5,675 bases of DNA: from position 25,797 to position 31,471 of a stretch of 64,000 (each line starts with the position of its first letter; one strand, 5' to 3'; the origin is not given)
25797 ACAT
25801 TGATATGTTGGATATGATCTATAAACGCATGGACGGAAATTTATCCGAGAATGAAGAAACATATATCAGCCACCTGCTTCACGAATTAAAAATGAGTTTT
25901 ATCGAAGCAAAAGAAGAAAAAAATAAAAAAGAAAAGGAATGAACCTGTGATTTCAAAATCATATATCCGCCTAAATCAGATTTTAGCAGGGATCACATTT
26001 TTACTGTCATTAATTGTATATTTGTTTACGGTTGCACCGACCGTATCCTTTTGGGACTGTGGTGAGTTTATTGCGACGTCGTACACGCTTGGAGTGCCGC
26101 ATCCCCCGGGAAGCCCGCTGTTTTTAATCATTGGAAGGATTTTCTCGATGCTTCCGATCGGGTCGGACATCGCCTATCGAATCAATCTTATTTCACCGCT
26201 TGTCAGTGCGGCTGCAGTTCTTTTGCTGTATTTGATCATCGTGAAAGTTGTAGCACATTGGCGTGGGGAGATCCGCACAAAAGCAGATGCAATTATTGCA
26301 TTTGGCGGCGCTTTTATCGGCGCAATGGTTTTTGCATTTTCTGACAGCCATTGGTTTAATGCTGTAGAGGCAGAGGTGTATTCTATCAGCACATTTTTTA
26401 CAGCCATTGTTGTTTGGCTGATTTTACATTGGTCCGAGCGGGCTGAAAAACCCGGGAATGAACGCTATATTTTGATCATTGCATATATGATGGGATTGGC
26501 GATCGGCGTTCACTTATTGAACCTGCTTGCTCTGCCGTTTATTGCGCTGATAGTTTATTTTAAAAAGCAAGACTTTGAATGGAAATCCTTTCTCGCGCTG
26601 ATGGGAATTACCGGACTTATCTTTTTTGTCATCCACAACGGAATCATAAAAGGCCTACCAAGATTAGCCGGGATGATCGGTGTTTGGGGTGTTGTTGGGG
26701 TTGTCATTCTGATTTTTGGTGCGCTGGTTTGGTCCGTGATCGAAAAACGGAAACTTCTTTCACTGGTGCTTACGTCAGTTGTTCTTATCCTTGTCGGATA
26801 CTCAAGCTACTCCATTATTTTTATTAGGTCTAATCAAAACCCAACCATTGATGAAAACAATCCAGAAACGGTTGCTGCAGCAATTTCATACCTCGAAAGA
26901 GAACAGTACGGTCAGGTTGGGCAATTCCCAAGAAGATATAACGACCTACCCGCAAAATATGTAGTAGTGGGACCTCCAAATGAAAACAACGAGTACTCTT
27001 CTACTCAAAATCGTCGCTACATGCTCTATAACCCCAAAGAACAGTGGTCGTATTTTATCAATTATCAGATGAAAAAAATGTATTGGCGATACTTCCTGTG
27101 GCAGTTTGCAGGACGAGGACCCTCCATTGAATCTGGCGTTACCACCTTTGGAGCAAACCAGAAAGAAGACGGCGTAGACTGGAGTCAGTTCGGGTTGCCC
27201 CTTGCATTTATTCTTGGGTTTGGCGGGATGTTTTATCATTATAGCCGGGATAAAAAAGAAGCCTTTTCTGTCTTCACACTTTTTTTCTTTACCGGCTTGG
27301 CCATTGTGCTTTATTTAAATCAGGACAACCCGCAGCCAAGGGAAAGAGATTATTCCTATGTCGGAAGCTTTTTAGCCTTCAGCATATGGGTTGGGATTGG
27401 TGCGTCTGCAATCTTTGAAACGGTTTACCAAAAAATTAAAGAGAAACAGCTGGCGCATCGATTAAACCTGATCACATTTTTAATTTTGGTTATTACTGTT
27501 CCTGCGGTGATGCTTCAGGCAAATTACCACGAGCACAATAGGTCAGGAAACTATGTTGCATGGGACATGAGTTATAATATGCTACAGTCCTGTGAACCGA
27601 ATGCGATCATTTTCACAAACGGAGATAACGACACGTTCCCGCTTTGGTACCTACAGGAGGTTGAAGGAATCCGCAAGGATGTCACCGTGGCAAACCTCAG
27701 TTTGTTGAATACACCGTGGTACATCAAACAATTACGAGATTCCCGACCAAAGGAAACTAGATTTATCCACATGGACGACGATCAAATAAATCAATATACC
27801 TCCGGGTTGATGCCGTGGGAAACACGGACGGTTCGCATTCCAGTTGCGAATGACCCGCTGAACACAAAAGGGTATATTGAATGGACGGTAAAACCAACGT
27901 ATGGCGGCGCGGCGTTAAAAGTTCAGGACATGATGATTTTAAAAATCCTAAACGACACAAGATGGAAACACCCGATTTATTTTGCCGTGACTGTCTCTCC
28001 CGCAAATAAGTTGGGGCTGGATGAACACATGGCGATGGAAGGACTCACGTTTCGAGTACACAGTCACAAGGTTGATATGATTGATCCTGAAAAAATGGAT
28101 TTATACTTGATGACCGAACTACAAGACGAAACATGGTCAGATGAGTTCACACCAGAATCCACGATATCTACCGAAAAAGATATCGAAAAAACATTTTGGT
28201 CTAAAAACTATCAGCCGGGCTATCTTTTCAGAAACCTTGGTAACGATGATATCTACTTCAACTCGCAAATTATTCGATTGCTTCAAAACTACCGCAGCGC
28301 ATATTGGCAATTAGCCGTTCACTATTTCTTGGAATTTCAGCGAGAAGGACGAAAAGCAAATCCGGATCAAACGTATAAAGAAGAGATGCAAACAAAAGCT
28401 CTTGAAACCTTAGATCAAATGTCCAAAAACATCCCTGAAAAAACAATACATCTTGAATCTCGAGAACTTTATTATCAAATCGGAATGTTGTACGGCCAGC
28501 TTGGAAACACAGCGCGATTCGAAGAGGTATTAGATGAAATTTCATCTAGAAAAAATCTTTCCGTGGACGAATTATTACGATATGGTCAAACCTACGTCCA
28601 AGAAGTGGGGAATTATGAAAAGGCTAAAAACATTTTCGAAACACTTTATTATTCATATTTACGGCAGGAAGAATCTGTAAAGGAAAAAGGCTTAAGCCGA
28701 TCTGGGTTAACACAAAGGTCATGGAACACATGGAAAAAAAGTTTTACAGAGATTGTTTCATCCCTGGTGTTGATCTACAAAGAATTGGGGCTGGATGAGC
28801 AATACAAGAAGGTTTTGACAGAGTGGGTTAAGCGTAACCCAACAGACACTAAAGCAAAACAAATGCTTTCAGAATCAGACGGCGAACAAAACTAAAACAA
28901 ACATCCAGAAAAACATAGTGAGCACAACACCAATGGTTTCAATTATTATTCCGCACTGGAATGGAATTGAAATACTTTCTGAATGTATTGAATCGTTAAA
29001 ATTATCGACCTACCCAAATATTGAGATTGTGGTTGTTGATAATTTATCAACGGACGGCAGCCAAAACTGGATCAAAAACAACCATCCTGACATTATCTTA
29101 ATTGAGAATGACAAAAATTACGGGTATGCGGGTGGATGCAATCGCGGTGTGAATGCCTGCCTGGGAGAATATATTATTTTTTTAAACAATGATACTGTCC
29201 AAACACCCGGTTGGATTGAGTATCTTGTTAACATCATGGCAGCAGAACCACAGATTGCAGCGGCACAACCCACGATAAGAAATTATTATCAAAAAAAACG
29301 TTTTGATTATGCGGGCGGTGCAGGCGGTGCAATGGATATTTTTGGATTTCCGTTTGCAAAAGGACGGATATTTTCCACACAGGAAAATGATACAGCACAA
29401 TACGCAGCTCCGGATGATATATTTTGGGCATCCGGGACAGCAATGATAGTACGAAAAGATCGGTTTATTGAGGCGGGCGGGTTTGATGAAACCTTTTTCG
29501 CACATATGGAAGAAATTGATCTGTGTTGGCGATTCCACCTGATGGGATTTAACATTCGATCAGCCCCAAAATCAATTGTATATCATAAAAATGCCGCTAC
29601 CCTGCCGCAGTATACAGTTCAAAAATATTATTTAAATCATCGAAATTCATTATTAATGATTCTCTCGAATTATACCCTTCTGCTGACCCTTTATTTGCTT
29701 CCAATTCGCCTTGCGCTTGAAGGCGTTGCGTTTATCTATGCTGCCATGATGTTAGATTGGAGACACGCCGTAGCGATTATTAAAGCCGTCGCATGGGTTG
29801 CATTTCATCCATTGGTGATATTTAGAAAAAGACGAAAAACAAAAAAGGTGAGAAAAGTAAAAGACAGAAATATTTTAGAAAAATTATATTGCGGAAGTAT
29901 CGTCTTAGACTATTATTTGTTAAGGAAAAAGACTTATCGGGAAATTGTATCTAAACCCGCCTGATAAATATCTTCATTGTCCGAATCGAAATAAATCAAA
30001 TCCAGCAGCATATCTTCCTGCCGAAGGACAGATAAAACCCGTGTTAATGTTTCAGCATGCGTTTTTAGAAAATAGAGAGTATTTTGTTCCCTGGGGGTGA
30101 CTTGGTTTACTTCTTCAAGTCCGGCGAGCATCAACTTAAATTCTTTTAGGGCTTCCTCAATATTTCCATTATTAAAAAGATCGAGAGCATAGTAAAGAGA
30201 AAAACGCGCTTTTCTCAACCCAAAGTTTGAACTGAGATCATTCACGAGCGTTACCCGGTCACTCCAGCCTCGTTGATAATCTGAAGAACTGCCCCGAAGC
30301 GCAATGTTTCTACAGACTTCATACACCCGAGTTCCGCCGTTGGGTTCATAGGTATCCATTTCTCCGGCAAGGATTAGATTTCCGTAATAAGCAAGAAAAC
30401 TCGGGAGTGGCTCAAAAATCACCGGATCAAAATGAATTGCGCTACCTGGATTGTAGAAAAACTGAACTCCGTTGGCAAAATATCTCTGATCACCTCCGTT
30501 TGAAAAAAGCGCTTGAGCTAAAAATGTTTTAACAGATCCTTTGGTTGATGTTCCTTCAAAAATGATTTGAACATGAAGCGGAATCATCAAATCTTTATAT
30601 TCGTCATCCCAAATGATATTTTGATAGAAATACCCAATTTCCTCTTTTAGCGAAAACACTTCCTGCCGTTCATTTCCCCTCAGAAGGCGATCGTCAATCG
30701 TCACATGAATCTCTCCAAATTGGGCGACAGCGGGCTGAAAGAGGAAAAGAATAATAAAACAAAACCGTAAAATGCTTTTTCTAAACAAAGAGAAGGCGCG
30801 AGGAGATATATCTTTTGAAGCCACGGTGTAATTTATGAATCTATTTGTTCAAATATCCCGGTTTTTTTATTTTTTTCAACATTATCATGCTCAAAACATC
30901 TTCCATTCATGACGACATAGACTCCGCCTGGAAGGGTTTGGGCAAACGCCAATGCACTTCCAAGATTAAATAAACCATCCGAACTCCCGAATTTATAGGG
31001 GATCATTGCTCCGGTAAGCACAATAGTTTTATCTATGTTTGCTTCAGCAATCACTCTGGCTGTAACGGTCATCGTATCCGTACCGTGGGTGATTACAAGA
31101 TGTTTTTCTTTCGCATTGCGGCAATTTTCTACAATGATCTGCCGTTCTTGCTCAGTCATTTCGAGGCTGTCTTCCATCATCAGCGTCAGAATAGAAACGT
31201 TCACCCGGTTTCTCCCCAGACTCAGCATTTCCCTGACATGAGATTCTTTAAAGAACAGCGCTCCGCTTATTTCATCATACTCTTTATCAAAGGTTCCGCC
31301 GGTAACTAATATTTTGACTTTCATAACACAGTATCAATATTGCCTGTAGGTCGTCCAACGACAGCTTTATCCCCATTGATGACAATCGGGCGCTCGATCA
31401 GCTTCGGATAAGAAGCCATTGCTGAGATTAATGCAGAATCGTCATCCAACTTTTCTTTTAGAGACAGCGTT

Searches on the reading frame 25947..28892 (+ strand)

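Call 11: search_protein_families(library=pfam, proteins=[window:25947-28892:+], max_evalue=0.001)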
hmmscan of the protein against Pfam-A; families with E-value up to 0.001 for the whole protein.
window:25947-28892:+ (982 aa): 3 families
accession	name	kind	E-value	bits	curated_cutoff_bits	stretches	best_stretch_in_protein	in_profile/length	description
PF11028.14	TMEM260-like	-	5.1e-67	225.5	24.2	1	37-209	1-176/179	Protein O-mannosyl-transferase TMEM260-like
PF13181.12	TPR_8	-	2.6e-05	24.5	25.7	0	840-863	2-25/34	Tetratricopeptide repeat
PF13567.11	DUF4131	-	0.00033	20.8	31.6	0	245-320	6-69/165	Domain of unknown function (DUF4131)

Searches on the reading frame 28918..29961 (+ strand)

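Call 20: search_protein_families(library=pfam, proteins=[window:28918-29961:+], max_evalue=0.0001)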
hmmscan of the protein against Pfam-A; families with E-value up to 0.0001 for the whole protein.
window:28918-29961:+ (348 aa): 4 families
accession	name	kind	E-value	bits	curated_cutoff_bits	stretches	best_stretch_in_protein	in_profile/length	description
PF00535.33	Glycos_transf_2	-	8.4e-29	101.1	23.3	1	8-123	1-120/168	Glycosyl transferase family 2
PF10111.15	Glyco_tranf_2_2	-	5.7e-17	62.5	27.3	1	8-239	1-232/276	Glycosyltransferase like family 2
PF13641.12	Glyco_tranf_2_3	-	9.9e-13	49.1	27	1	5-236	1-224/230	Glycosyltransferase like family 2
PF13632.12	Glyco_trans_2_3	-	7.2e-06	26.4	27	1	85-299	1-191/198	Glycosyl transferase family group 2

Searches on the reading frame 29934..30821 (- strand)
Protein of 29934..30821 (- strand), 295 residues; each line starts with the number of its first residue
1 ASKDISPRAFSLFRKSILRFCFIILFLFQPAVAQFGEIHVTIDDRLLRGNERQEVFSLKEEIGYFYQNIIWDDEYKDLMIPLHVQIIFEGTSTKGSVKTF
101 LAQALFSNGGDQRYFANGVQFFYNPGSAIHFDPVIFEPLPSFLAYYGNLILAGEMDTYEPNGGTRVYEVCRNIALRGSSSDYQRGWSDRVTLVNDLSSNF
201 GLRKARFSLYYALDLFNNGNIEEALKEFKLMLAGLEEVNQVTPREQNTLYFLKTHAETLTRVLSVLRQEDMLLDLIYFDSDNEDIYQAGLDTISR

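Call 20: search_protein_families(library=pfam, proteins=[window:29934-30821:-], max_evalue=0.0001)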
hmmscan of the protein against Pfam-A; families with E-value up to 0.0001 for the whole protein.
window:29934-30821:- (295 aa): 1 family
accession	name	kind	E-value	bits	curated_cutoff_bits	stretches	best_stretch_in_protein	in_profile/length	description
PF16119.10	DUF4835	-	1.3e-17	64.3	25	1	117-269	93-253/276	Domain of unknown function (DUF4835)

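Call 22: search_protein_families(library=ncbifam, proteins=[window:29934-30821:-], max_evalue=0.001)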
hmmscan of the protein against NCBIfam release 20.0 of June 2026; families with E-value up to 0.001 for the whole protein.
window:29934-30821:- (295 aa): 1 family
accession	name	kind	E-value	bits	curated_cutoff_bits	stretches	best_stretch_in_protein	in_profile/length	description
NF052317.1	T9SS_PorD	equivalog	5.3e-17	61.8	170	1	117-269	111-271/295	type IX secretion system protein PorD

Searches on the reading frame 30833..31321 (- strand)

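Call 20: search_protein_families(library=pfam, proteins=[window:30833-31321:-], max_evalue=0.0001)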
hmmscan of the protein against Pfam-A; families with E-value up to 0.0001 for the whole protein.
window:30833-31321:- (162 aa): 1 family
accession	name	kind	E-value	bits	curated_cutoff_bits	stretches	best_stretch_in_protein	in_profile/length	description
PF00710.25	Asparaginase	-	1e-25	90.9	22.5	1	1-154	1-164/193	Asparaginase, N-terminal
